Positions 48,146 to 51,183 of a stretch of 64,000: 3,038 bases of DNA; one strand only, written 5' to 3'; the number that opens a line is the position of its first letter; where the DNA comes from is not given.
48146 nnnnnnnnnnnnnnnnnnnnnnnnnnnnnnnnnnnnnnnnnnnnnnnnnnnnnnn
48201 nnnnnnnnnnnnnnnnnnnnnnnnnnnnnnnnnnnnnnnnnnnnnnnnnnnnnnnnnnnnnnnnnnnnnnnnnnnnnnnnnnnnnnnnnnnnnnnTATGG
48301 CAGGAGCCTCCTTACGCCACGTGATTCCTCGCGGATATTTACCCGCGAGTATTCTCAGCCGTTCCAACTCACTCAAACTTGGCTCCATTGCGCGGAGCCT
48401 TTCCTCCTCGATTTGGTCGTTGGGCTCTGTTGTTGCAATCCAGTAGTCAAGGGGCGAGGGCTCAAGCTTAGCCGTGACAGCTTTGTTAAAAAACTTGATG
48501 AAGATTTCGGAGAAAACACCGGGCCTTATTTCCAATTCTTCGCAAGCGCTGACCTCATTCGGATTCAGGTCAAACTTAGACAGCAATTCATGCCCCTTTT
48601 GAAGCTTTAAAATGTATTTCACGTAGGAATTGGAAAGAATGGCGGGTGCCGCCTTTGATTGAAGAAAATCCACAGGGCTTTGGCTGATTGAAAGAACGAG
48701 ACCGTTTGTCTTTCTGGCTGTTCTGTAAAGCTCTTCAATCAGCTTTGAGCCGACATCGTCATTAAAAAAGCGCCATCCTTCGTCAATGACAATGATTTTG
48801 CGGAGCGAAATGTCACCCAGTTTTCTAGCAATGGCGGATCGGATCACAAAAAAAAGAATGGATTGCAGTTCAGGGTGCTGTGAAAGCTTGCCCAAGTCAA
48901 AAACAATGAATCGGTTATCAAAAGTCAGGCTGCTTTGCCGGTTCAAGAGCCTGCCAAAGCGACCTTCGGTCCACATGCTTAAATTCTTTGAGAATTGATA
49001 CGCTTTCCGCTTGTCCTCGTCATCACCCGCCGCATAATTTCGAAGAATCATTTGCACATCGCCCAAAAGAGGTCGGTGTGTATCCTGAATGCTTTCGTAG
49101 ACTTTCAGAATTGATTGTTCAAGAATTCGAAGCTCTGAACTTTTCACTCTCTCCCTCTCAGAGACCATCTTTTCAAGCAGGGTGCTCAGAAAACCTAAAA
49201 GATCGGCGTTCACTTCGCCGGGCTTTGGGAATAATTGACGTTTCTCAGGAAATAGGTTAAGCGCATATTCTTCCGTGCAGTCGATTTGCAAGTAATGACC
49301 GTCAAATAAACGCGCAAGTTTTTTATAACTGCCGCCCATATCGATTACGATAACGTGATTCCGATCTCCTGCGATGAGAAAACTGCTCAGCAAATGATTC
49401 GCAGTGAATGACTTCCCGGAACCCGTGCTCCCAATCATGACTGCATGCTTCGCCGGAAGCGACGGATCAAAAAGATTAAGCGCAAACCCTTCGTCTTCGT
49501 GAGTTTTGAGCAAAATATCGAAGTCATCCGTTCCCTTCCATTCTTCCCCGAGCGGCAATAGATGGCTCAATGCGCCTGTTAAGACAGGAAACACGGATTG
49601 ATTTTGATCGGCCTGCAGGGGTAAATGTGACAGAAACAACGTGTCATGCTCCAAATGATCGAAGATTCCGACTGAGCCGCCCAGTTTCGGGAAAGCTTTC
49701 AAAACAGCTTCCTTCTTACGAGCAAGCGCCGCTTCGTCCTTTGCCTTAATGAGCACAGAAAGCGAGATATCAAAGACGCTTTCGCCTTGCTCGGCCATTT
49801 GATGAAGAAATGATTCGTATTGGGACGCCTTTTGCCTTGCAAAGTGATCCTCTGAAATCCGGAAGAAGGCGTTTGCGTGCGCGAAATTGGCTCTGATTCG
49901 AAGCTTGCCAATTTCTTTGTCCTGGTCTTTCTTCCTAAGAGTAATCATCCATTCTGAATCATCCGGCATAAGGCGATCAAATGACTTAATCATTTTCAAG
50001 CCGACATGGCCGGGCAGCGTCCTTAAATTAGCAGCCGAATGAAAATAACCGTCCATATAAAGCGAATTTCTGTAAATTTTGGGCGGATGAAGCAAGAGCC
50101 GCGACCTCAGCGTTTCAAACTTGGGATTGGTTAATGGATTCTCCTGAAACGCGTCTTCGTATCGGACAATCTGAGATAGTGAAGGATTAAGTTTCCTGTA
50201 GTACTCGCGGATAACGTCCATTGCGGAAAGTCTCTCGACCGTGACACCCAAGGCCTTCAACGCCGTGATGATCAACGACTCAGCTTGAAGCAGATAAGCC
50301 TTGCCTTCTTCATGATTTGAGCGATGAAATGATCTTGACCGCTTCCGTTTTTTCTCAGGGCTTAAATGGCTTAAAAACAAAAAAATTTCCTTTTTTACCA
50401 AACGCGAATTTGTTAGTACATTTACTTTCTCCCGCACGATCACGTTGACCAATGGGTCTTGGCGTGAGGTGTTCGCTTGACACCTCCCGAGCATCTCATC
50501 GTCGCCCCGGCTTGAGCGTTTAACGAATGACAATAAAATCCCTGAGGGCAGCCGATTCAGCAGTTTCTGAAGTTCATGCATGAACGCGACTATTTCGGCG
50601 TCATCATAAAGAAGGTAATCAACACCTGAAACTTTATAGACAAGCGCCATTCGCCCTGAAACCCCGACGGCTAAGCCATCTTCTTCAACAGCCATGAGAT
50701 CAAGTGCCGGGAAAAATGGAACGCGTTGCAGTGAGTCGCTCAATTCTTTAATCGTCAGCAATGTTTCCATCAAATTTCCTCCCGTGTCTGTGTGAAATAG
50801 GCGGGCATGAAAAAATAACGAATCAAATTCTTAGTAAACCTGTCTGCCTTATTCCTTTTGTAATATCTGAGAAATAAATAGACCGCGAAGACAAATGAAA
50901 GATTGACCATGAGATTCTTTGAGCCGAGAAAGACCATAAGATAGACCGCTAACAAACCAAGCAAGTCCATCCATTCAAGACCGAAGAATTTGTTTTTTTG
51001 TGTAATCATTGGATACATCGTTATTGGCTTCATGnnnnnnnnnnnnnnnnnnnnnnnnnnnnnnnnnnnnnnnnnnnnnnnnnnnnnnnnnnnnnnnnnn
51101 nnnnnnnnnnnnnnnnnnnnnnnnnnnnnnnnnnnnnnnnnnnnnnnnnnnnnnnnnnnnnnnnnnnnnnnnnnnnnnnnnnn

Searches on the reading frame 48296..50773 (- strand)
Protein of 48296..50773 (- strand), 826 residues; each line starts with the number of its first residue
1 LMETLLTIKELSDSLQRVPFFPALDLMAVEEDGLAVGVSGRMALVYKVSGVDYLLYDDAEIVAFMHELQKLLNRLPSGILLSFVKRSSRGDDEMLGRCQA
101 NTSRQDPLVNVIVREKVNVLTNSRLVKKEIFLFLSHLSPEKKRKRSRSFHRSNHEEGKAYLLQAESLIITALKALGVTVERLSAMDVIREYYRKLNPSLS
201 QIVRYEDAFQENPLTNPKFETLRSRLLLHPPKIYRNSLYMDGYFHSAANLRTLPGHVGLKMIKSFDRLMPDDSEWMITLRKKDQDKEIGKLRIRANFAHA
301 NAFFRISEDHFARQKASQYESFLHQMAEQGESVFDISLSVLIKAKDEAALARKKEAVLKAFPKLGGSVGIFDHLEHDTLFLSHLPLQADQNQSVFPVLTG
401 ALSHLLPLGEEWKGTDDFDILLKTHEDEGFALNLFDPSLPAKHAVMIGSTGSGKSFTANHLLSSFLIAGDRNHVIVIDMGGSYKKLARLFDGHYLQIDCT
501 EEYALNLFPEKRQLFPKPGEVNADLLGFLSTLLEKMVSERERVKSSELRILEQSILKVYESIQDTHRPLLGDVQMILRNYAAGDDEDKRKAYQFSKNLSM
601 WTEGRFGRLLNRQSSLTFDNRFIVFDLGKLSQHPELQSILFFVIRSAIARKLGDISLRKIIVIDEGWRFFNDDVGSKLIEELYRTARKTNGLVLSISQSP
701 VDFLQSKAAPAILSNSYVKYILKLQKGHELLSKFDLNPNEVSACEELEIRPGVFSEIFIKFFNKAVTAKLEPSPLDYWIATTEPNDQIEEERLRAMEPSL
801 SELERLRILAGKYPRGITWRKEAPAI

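Call 4: search_protein_families(library=pfam, proteins=[window:48296-50773:-], max_evalue=0.01)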
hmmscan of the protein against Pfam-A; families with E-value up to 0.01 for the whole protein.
window:48296-50773:- (826 aa): 8 families
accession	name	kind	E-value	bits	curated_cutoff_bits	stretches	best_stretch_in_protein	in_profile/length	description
PF19044.6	P-loop_TraG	-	3.1e-32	112.2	25.8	1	443-790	31-392/413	TraG P-loop domain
PF12846.13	AAA_10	-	7.2e-12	45.5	27.5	1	441-708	21-291/362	AAA-like domain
PF01935.23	DUF87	-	3.6e-09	37.5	23.2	1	441-517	23-81/220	Helicase HerA, central domain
PF11130.14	TraC_F_IV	-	6.6e-07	29.1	28.1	1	67-363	43-351/375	TraC protein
PF10412.15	TrwB_AAD_bind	-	0.00016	21.1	20.5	1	440-484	14-56/387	Type IV secretion-system coupling protein DNA-binding domain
PF13401.12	AAA_22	-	0.0018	19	27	0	442-483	6-45/130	AAA domain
PF01580.24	FtsK_SpoIIIE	-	0.0018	18.2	24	1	437-480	36-80/221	FtsK/SpoIIIE family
PF20720.3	nSTAND3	-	0.0021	18.2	27.2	0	442-470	18-46/155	Novel STAND NTPase 3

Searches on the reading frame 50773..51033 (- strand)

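Call 4: search_protein_families(library=pfam, proteins=[window:50773-51033:-], max_evalue=0.01)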
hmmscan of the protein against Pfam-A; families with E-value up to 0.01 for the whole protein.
window:50773-51033:- (87 aa): 1 family
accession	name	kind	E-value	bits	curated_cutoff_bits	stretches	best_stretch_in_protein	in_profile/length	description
PF07178.16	TraL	-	4.6e-05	24.1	24.4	1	10-84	7-79/90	TraL protein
